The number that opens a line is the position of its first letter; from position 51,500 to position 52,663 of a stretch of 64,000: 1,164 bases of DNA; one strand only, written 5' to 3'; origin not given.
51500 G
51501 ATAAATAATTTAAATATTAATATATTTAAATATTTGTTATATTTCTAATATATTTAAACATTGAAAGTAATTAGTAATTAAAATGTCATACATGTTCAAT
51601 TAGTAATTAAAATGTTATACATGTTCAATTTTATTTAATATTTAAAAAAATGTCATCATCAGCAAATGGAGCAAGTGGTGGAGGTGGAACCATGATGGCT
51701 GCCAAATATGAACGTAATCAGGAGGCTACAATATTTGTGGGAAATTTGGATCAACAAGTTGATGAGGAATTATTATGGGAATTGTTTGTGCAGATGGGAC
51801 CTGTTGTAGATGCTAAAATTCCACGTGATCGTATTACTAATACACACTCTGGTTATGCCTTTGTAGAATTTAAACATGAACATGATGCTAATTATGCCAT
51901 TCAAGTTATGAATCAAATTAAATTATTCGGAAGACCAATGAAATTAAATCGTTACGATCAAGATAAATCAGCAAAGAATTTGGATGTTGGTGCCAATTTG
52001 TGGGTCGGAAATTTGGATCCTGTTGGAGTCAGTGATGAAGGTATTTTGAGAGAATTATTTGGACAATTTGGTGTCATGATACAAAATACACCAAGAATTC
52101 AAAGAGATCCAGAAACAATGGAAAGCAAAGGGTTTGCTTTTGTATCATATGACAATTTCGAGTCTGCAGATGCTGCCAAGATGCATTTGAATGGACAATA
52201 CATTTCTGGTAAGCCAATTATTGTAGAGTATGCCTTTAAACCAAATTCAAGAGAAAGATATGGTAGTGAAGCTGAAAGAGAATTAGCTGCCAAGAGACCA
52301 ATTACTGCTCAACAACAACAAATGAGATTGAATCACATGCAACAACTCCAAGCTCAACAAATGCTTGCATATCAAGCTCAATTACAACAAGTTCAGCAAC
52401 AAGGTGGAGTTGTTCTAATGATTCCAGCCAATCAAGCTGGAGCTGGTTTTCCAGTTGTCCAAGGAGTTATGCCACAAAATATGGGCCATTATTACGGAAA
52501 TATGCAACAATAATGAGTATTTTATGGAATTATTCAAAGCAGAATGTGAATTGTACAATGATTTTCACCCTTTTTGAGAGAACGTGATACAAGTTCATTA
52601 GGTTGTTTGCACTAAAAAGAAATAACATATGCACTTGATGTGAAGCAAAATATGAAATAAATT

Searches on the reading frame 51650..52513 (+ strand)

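Call 43: search_protein_families(library=pfam, proteins=[L001:2401-3366:+])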
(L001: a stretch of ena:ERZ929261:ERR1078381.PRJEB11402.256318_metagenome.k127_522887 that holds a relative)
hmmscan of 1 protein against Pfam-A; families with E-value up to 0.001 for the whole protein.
L001:2401-3366:+ (322 aa): 1 family
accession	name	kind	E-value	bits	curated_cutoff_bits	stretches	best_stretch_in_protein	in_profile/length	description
PF08082.16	PRO8NT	-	1.2e-81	272.5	25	1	116-262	5-151/152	PRO8NT (NUC069), PrP8 N-terminal domain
